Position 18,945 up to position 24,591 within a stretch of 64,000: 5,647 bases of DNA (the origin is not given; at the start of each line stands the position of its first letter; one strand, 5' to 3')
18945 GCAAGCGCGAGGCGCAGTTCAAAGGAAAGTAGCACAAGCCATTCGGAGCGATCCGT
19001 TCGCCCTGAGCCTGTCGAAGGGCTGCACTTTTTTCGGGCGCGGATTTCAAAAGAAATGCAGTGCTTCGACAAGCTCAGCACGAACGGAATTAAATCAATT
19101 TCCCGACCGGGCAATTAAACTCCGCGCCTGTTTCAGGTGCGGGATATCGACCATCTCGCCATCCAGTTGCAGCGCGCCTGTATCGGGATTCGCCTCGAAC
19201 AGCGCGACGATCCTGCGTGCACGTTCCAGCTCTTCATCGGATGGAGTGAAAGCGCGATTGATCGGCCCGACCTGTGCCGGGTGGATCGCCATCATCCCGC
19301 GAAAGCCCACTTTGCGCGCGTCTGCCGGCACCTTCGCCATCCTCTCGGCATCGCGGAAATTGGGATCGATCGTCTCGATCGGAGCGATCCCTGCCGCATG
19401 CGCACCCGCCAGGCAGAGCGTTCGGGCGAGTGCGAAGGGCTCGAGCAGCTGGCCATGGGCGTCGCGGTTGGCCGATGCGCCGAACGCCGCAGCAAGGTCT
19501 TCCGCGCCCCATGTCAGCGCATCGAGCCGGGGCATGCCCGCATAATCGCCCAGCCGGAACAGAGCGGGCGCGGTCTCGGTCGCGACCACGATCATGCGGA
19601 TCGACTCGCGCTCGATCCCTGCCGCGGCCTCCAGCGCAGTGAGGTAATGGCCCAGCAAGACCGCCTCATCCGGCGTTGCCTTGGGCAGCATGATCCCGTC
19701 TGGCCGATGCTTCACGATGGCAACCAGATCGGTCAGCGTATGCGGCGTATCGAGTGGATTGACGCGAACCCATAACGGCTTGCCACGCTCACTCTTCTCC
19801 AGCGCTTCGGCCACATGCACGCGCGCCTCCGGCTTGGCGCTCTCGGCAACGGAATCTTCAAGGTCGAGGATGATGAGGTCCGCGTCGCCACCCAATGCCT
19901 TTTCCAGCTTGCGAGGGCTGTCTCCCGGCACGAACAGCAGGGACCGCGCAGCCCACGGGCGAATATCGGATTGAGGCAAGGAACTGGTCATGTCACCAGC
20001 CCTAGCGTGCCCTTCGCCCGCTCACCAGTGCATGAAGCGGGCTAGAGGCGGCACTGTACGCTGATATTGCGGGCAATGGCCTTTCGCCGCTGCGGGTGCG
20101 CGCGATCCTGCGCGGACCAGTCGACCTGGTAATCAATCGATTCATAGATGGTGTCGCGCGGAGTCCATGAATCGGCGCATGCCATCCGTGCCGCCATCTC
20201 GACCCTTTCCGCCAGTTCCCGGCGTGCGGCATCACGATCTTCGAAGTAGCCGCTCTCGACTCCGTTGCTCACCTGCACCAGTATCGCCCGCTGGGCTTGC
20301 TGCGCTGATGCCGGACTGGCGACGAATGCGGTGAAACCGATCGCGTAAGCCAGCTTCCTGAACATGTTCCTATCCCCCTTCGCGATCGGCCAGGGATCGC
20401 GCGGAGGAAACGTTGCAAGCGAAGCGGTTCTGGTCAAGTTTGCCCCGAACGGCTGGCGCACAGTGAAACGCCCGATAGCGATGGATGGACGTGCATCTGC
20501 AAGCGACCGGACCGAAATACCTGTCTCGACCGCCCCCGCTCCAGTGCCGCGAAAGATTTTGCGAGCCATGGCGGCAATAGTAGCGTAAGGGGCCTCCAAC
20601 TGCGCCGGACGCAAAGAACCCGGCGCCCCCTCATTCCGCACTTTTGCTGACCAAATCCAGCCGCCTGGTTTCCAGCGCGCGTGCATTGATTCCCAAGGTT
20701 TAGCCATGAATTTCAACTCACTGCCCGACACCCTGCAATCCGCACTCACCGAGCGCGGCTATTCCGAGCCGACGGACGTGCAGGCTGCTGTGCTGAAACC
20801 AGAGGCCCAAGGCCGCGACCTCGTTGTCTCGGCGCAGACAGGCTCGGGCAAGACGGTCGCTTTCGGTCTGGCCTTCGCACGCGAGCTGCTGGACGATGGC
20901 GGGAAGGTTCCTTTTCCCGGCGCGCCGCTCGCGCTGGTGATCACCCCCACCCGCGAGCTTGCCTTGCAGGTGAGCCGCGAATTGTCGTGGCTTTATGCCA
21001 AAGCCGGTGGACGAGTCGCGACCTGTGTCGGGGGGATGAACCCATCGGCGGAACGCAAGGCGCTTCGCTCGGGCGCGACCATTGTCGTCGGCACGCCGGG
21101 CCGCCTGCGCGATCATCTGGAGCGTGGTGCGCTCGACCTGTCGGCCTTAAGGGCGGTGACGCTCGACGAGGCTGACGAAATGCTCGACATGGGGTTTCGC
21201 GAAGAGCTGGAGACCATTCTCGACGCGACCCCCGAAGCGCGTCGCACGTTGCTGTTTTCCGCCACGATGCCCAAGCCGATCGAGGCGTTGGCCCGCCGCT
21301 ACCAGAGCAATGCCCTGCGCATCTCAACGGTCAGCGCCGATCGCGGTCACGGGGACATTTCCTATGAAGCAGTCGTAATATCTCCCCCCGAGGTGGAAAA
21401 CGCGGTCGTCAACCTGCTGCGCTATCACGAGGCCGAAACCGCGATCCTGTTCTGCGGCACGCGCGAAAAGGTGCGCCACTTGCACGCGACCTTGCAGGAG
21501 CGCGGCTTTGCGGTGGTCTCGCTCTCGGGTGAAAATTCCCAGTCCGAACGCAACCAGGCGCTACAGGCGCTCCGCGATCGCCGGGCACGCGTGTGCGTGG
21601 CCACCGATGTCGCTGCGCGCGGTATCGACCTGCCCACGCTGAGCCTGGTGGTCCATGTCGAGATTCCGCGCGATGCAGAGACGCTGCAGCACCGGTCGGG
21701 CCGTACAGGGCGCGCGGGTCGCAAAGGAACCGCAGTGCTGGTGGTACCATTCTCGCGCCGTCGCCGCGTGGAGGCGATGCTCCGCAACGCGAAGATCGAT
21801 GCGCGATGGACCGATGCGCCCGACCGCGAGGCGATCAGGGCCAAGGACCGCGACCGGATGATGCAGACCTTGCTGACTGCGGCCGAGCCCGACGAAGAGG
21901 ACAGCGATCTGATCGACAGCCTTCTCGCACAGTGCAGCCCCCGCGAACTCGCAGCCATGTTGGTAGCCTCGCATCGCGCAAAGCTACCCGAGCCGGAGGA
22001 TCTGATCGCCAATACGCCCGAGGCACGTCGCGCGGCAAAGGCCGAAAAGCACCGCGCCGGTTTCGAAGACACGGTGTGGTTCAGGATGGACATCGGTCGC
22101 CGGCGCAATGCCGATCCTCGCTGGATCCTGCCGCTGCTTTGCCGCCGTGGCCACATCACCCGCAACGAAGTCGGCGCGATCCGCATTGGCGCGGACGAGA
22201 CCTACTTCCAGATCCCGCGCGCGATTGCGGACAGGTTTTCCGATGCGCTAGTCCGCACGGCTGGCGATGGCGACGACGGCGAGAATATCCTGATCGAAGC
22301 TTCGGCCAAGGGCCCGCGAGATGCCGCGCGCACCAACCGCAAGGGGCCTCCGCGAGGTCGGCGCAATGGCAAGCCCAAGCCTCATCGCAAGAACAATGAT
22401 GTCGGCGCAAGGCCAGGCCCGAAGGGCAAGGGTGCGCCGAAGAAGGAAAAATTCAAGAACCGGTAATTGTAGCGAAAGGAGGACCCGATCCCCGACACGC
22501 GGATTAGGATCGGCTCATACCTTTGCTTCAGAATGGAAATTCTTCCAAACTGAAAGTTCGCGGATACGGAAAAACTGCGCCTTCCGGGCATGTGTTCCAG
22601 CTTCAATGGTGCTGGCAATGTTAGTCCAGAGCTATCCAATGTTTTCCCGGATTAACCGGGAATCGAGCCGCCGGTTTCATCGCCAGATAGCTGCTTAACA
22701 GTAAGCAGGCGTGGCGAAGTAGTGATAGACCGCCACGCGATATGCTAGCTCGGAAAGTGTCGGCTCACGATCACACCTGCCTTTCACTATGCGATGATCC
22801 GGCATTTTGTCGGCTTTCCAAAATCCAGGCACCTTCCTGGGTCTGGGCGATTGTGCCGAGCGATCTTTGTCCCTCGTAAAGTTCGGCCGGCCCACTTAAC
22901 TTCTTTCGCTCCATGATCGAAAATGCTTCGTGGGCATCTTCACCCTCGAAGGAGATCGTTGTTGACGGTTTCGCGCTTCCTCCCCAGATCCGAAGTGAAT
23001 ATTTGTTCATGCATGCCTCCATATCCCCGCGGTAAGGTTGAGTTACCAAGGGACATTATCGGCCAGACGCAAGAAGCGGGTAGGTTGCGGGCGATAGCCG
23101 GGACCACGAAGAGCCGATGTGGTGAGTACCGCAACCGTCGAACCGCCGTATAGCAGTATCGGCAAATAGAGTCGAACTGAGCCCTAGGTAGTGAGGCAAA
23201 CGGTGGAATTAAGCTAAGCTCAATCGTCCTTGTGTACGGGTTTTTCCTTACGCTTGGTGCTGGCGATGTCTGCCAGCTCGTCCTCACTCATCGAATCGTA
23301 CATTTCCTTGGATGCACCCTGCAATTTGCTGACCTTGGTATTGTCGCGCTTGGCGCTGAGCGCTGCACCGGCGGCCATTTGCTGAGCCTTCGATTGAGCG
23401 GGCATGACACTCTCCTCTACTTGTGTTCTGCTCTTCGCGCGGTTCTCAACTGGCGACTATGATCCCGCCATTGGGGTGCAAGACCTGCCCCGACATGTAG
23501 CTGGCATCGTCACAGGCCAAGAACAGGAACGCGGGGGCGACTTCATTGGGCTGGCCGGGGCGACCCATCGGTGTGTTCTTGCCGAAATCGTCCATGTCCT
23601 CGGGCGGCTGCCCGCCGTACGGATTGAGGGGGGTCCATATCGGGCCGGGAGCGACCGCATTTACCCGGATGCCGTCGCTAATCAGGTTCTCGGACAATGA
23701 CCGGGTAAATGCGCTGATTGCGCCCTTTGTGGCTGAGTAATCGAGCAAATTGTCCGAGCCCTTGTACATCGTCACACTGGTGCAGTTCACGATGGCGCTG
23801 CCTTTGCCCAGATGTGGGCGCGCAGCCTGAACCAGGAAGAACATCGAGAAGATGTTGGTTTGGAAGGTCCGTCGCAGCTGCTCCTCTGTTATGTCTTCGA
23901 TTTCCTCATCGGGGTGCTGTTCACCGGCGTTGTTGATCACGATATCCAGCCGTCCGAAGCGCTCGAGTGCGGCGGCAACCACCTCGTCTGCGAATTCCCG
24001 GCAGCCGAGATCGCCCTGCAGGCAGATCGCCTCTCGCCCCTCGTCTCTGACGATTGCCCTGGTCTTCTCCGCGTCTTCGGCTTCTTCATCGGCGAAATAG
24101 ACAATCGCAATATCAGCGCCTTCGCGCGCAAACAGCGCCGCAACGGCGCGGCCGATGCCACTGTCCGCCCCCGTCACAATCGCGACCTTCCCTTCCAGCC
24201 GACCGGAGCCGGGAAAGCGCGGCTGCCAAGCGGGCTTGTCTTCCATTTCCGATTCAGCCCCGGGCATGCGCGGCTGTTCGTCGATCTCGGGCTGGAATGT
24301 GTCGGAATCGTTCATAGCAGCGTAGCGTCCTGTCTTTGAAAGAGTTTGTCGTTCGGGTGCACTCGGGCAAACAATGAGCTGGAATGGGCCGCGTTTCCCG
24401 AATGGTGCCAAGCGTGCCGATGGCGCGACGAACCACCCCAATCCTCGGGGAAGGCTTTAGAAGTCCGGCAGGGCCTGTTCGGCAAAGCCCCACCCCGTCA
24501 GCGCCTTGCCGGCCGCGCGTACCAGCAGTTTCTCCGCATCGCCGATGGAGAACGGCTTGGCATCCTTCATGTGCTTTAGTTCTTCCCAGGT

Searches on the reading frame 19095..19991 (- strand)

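Call 54: search_protein_families(library=pfam, proteins=[window:19095-19991:-], max_evalue=0.001)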
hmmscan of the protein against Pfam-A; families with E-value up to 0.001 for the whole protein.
window:19095-19991:- (298 aa): 2 families
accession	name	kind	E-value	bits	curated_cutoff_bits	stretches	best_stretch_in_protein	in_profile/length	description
PF03328.21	HpcH_HpaI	-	2.3e-33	115.8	25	1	16-238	1-221/221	HpcH/HpaI aldolase/citrate lyase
PF15617.12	C-C_Bond_Lyase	-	4.3e-11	43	28.4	2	226-296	246-315/320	C-C_Bond_Lyase of the TIM-Barrel fold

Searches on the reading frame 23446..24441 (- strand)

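Call 54: search_protein_families(library=pfam, proteins=[window:23446-24441:-], max_evalue=0.001)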
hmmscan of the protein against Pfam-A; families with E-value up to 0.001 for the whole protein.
window:23446-24441:- (331 aa): 4 families
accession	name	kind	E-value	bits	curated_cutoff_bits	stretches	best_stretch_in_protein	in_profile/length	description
PF13561.12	adh_short_C2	-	1.2e-59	202.2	27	1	91-327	1-235/236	Enoyl-(Acyl carrier protein) reductase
PF00106.31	adh_short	-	1.6e-46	158.7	26.6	1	85-273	1-187/195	short chain dehydrogenase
PF08659.16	KR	-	5.4e-11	43.2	22.6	1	88-251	4-165/180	KR domain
PF01370.27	Epimerase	-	3.5e-05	23.8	20.9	1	88-229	2-122/240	NAD dependent epimerase/dehydratase family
